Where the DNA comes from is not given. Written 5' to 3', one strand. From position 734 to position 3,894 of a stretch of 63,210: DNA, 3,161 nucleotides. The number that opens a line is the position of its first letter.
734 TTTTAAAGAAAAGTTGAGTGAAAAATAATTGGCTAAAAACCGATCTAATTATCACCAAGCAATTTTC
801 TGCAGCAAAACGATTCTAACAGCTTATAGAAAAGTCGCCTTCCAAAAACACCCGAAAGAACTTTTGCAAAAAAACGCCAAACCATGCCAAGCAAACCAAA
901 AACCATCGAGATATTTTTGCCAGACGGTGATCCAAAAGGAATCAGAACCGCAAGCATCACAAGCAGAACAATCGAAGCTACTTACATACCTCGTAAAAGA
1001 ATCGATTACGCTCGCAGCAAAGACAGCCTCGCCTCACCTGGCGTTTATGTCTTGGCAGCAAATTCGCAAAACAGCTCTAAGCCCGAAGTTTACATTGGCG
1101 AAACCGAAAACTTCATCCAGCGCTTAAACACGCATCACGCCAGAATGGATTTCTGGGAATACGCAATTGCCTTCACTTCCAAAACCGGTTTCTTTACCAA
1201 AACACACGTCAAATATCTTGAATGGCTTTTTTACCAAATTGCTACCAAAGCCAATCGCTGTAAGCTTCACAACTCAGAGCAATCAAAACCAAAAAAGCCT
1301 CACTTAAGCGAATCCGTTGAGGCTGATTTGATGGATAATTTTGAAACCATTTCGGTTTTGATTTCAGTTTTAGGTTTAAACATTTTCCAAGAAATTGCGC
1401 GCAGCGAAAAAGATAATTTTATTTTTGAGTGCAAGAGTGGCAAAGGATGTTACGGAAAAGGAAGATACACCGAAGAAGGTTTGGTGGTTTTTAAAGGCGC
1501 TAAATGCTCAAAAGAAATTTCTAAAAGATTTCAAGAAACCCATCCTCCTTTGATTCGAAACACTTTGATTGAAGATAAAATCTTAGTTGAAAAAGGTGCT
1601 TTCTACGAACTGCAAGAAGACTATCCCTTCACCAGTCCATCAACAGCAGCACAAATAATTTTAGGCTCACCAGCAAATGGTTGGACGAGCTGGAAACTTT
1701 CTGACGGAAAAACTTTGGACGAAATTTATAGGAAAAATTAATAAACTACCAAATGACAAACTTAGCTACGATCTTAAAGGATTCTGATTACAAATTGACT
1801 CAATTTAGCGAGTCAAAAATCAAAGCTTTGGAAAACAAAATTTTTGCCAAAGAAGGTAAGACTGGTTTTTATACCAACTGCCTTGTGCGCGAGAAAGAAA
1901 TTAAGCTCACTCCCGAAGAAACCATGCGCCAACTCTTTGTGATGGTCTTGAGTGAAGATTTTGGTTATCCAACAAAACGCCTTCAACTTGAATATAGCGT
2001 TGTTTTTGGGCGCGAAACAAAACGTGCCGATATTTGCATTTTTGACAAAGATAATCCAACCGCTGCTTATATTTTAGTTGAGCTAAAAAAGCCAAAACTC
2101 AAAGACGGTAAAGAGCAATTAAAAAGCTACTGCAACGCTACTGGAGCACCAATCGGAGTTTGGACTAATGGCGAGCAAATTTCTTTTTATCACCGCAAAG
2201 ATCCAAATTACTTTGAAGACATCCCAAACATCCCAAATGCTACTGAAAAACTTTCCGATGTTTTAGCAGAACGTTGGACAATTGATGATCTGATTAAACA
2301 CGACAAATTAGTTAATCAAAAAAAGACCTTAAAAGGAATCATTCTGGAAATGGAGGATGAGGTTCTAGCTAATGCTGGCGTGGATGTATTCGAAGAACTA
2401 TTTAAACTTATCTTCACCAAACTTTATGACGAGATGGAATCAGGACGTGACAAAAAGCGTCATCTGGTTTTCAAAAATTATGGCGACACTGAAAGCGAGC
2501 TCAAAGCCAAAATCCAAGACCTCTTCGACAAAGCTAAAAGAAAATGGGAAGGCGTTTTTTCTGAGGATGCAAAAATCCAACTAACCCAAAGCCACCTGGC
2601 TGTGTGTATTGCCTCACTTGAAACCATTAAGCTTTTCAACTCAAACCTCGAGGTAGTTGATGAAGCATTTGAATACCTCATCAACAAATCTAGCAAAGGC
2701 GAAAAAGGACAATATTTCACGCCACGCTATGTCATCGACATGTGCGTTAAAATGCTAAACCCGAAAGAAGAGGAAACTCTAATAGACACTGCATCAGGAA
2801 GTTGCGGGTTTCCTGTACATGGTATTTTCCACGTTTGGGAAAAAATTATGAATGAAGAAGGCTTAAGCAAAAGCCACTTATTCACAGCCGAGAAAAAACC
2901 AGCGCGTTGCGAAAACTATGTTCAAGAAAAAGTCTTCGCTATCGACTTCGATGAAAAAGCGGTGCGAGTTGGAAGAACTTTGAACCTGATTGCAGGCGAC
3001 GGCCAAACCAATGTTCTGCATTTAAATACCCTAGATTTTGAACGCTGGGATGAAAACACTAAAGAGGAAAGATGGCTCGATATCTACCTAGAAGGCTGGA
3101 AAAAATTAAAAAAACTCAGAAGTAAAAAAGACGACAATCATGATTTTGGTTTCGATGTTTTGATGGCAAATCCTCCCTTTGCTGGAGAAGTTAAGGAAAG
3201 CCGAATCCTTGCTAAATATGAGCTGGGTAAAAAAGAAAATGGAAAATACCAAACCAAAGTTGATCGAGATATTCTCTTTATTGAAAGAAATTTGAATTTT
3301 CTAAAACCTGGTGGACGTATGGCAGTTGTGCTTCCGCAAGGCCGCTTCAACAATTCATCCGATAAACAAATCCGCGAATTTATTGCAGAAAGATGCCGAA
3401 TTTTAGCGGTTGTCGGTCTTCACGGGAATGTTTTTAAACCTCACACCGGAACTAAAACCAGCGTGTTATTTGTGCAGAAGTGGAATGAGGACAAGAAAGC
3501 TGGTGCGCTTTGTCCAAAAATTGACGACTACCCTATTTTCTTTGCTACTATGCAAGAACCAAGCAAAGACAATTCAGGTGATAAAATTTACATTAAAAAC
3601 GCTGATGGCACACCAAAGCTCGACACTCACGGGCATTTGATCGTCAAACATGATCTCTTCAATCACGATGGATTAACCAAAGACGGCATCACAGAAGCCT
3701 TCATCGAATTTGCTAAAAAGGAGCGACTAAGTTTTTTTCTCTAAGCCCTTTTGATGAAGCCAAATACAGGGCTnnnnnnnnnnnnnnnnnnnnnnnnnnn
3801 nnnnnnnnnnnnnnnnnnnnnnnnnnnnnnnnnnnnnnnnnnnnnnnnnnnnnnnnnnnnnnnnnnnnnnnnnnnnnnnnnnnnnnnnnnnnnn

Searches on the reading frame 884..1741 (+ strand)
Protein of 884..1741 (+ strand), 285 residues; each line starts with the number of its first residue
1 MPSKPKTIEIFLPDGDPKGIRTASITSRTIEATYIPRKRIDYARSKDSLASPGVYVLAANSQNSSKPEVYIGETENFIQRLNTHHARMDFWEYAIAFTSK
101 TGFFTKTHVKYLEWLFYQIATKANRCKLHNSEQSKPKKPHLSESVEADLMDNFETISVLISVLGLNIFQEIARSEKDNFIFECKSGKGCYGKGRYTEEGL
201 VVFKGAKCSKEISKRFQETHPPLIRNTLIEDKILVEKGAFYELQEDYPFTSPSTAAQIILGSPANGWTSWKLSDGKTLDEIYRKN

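Call 13: search_protein_families(library=pfam, proteins=[window:884-1741:+], max_evalue=0.001)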
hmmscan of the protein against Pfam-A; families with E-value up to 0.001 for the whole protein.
window:884-1741:+ (285 aa): 2 families
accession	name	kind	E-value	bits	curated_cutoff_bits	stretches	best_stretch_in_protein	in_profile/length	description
PF14267.11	DUF4357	-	1.9e-22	79.4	38.4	1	225-278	1-54/54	Domain of unknown function (DUF4357)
PF18755.6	RAMA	-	6.4e-05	23.3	35.2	1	247-281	62-97/107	Restriction Enzyme Adenine Methylase Associated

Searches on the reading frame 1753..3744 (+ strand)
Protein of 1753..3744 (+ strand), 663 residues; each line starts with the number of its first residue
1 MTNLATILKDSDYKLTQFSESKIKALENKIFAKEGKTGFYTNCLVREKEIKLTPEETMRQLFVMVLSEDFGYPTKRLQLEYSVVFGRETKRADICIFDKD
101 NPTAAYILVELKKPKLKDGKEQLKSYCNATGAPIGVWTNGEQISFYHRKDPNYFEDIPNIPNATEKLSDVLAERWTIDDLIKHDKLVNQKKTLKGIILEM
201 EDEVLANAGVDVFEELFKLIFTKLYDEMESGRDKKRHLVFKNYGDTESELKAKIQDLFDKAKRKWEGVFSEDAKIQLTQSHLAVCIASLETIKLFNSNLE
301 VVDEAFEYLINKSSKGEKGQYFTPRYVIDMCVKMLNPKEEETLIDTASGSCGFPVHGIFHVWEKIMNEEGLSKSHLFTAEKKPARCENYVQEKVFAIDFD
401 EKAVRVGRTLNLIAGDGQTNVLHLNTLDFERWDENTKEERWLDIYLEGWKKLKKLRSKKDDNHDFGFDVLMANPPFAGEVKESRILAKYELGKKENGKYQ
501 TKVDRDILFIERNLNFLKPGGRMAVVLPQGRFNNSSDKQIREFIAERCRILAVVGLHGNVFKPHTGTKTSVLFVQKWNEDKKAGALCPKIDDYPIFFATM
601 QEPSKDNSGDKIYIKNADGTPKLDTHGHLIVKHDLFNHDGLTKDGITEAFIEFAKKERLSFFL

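Call 13: search_protein_families(library=pfam, proteins=[window:1753-3744:+], max_evalue=0.001)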
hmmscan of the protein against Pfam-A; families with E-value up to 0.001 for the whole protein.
window:1753-3744:+ (663 aa): 3 families
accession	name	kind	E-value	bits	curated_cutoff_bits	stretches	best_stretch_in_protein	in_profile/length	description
PF02384.22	N6_Mtase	-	6.6e-30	104.9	20.4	1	300-582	4-238/311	N-6 DNA Methylase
PF13588.12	HSDR_N_2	-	1.8e-28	99.3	25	1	54-161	1-110/110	Type I restriction enzyme R protein N terminus (HSDR_N)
PF07669.17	Eco57I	-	6.4e-15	56.1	25.3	1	393-560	2-170/171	Eco57I restriction-modification methylase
